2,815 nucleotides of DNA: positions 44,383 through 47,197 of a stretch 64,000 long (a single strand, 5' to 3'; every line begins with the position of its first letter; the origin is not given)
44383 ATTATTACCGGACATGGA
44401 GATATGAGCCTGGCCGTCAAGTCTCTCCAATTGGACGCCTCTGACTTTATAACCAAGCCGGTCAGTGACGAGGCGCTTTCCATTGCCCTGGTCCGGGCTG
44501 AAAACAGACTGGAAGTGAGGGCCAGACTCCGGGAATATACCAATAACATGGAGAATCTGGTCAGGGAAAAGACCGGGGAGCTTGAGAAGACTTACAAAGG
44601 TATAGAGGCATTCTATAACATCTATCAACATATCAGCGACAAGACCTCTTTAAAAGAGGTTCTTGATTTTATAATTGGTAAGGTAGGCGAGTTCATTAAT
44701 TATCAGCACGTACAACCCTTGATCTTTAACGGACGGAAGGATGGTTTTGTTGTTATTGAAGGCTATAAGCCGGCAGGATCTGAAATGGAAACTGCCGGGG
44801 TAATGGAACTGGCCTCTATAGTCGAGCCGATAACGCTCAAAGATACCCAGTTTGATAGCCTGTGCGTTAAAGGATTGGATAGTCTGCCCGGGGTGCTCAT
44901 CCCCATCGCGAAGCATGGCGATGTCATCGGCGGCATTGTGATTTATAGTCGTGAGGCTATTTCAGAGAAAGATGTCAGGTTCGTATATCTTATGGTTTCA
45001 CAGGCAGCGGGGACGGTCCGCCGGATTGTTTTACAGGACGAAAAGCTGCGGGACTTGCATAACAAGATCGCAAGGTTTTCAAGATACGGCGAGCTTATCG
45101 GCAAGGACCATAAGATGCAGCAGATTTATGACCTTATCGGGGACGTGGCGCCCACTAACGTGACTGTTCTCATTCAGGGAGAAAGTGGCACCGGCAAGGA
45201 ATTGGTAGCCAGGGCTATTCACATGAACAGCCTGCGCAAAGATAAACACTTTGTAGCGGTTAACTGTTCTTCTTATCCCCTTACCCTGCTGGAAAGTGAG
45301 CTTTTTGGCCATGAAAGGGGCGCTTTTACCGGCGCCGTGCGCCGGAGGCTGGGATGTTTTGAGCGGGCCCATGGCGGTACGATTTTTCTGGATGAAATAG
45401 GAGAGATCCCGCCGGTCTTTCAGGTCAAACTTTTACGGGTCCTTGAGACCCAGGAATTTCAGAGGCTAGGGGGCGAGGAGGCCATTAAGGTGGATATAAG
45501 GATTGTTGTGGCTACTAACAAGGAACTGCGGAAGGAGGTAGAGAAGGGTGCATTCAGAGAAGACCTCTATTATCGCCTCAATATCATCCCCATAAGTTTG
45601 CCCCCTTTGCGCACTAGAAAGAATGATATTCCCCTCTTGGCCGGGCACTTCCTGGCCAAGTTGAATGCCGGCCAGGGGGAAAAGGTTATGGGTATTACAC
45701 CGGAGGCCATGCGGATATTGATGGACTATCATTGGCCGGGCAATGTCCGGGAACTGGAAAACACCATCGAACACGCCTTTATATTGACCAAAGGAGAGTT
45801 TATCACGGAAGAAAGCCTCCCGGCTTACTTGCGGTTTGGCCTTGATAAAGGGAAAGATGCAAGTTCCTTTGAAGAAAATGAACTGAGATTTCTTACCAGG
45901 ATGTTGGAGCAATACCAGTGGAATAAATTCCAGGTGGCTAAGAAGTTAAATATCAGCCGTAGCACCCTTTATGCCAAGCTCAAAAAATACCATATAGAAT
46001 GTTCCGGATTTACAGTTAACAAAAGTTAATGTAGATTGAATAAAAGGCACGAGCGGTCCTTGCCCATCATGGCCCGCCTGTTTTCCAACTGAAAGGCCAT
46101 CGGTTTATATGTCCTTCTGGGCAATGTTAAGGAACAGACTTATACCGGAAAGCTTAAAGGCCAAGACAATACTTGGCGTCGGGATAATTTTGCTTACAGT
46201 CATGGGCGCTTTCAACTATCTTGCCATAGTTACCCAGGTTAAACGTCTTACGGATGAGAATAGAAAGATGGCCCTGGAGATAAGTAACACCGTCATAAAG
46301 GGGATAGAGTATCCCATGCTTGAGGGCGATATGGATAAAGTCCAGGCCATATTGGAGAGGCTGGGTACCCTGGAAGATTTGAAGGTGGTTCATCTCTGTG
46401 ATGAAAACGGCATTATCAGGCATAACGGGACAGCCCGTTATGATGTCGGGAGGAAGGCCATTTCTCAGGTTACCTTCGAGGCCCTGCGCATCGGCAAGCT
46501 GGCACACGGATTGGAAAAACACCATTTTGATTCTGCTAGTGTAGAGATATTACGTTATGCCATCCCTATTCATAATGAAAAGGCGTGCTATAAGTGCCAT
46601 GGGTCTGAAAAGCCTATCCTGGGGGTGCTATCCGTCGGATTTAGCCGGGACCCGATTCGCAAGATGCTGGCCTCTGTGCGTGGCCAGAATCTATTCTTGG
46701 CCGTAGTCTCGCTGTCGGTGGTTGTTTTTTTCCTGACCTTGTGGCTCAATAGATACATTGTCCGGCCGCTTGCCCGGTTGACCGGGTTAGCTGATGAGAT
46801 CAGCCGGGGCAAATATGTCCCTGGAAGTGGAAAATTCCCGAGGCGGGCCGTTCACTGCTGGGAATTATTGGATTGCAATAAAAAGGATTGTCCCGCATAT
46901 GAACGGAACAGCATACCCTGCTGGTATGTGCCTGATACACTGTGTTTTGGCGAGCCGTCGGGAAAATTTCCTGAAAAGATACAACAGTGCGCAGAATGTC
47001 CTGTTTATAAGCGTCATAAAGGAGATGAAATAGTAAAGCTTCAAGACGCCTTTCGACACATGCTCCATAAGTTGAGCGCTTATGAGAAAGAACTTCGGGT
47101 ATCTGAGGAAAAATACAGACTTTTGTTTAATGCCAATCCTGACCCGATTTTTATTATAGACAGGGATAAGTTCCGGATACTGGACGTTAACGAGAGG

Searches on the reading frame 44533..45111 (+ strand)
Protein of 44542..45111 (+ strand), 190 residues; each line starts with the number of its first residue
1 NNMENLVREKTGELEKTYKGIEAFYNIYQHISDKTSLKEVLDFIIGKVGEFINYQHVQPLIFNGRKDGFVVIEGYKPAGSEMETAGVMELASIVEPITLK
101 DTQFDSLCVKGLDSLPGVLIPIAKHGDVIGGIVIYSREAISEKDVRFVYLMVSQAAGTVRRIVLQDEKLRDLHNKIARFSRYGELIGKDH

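Call 41: search_protein_families(library=ncbifam, proteins=[window:44581-45087:+], max_evalue=1)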
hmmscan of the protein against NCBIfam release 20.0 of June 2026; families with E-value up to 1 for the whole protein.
seq(169 aa): 1 family
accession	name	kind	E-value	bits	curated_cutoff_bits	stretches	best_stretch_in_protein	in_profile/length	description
TIGR02851.1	spore_V_T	equivalog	0.0085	16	235.9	1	105-126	135-156/180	stage V sporulation protein T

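Call 70: predict_structure(alignment_id=A3)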
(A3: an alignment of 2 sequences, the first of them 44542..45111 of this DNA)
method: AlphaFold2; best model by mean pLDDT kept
length: 190 residues; sequences in the alignment: 2
mean_pLDDT: 33.9   pTM: 0.22
mean pLDDT of the five models: 33.9, 32.9, 32.9, 32.7, 31.3
residues with pLDDT >= 90: 0; 70-90: 1; 50-70: 8; < 50: 181
segments of 3 or more residues with pLDDT < 50: 12-190
pLDDT, mean of each block of 10 residues (from residue 1): 56 43 38 39 43 29 26 24 24 24 25 35 36 39 33 31 35 37 26
secondary structure, 60 per line:
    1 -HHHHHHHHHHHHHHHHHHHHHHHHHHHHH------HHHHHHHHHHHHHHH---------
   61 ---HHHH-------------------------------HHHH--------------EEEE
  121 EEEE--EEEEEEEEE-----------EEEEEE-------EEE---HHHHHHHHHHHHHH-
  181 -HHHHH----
elements in order: H2-30 H37-51 H64-67 H99-102 E117-124 E127-135 E147-152 E160-162 H166-179 H182-186
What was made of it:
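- Tried and rejected: An AlphaFold model of the activator's central region from a 2-sequence alignment gave pLDDT 34 and was unusable (call 70).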

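Call 71: find_homologous_proteins(query=window:44542-45111:+, max_evalue=0.00001)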
Query window:44542-45111:+ (190 aa): 2 proteins with E <= 0.00001 among 74 candidates.
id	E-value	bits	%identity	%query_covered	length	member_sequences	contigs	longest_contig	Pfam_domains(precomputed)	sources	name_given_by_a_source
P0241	2.6e-76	274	86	79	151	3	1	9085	-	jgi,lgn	jgi:hypothetical protein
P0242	2.2e-8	52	91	18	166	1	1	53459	PF00072.31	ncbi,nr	ncbi:MAG: response regulator [Deltaproteobacteria bacterium]|nr:MAG: response regulator [Deltaproteo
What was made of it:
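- Tried and rejected: A homologue search with that region returned only 2 proteins (call 71).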

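Call 74: search_solved_structures(query=A4, max_evalue=10, show_alignments=2)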
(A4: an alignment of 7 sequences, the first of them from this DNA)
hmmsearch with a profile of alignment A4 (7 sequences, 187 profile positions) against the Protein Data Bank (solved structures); distinct sequences matched with E-value up to 10: 19.
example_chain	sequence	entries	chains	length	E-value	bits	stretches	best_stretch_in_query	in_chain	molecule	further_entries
3ci6_A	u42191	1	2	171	2.1e-06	31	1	17-163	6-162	Phosphoenolpyruvate-protein phosphotransferase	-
3oov_A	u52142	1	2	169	0.00031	23.9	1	22-167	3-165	Methyl-accepting chemotaxis protein, putative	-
4g3k_A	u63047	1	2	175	0.00047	23.3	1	19-141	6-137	Transcriptional regulator nlh1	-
4g3w_A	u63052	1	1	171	0.00051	23.2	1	19-139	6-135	Transcriptional regulator nlh1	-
4mcw_A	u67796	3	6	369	0.0034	20.5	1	18-179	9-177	Metal dependent phosphohydrolase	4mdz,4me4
3trc_A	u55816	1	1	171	0.0088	19.2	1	17-151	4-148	Phosphoenolpyruvate-protein phosphotransferase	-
3p01_A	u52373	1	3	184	0.01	19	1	4-154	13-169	Two-component response regulator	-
3e0y_A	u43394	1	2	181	0.044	16.9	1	14-155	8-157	Conserved domain protein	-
8w26_A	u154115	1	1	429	0.089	15.9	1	107-167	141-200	histidine kinase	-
2lb5_A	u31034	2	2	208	0.11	15.7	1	107-163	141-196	Sensor histidine kinase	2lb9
2k2n_A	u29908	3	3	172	0.12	15.6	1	106-162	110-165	Sensor protein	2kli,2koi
3o5y_A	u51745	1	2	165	0.13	15.4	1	32-170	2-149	Sensor protein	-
6ozb_A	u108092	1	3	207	0.38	13.9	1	105-164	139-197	Two-component sensor histidine kinase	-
6oza_A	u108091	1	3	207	0.4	13.8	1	105-164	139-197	Two-component sensor histidine kinase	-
4mn7_A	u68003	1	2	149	0.52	13.4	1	100-148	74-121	Putative uncharacterized protein Ta0848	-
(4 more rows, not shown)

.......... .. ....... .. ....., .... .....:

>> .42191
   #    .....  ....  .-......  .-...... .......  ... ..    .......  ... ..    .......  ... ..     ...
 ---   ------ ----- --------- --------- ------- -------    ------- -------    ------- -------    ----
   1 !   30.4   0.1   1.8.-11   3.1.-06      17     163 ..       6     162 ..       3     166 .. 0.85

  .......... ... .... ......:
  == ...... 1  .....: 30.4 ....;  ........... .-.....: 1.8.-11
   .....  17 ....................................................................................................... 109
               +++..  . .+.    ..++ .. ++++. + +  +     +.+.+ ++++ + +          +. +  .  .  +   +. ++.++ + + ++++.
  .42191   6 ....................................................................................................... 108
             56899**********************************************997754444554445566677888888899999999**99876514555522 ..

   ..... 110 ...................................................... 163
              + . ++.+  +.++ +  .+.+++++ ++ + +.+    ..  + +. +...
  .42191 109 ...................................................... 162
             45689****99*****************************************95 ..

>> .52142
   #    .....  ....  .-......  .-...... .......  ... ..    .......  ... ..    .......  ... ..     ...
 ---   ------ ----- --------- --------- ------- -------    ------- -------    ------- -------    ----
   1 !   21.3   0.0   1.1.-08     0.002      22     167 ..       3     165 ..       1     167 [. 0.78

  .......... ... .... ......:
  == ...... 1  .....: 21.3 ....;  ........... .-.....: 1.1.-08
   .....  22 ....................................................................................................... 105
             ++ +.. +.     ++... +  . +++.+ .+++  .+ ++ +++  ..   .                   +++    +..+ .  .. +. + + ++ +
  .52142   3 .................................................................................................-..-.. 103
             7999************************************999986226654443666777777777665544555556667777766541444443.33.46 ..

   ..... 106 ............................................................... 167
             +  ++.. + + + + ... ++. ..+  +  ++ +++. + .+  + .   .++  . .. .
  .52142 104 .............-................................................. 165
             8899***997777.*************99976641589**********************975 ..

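Call 75: search_protein_families(library=pfam, alignment_id=A4, max_evalue=1)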
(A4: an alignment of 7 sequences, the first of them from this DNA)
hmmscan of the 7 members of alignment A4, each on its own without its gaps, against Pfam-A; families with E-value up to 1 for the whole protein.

A. member 1, seq(187 aa): 4 families
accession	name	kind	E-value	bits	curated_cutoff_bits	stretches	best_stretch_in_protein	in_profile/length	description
PF15714.11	SpoVT_C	-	0.0051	17.3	27.5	1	120-144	82-106/128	Stage V sporulation protein T C-terminal, transcription factor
PF13185.12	GAF_2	-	0.055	14.1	28.6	1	118-159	91-132/136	GAF domain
PF01590.32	GAF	-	0.099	13.6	22.4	1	121-160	91-131/133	GAF domain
PF03918.19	CcmH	-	0.25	11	25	1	29-58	60-89/143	Cytochrome C biogenesis protein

B. families by the number of members that match (of 7 scanned): 14 families
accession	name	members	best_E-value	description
PF13185.12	GAF_2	6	3.4e-06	GAF domain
PF15714.11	SpoVT_C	5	0.0051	Stage V sporulation protein T C-terminal, transcription factor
PF01590.32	GAF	3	6.1e-05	GAF domain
PF21332.3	AmiR_N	2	0.056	AmiR, N-terminal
PF13492.12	GAF_3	1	0.0094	GAF domain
PF19034.5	RnlA-toxin_DBD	1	0.029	RNase LS, bacterial toxin DBD domain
PF17541.7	TssC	1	0.033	Type VI secretion system, TssC, VipB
PF21064.2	Reovirus_L2_N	1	0.04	Reovirus core-spike protein lambda-2 (L2), N-terminal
PF01895.24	PhoU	1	0.1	PhoU domain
PF18285.6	LuxT_C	1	0.12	Tetracycline repressor LuxT C-terminal domain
PF03918.19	CcmH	1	0.25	Cytochrome C biogenesis protein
PF20325.3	DUF6620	1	0.29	Family of unknown function (DUF6620)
PF25234.1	Periphilin_C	1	0.54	Periphilin C-terminal domain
PF22030.1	DWORF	1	0.82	Sarcoplasmic/endoplasmic reticulum calcium ATPase regulator DWORF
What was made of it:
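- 44152..46029 (+): Activator: REC (Asp52) - coiled-coil linker - divergent GAF - sigma54 AAA+ (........, GAFTGA, DE intact) - HTH_8. The GAF assignment comes from a profile of 7 orthologues: PDB 3ci6 E=2e-6, Pfam GAF_2 in 6 of 7 (calls 74, 75).
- Tried and rejected: The domain was instead identified as a divergent GAF by profile searches (calls 74, 75).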

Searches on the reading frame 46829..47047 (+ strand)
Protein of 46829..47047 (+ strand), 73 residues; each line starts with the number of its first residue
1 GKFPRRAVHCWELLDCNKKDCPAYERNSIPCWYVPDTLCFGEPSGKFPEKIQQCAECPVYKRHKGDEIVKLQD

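Call 41: search_protein_families(library=ncbifam, proteins=[window:46829-47047:+], max_evalue=1)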
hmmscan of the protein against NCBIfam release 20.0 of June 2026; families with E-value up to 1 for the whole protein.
seq(73 aa): 1 family
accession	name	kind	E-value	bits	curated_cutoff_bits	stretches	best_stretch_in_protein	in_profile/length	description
NF045718.1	two_CW_domain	domain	9.7e-11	41.9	35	1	9-64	2-78/80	two-CW domain-containing protein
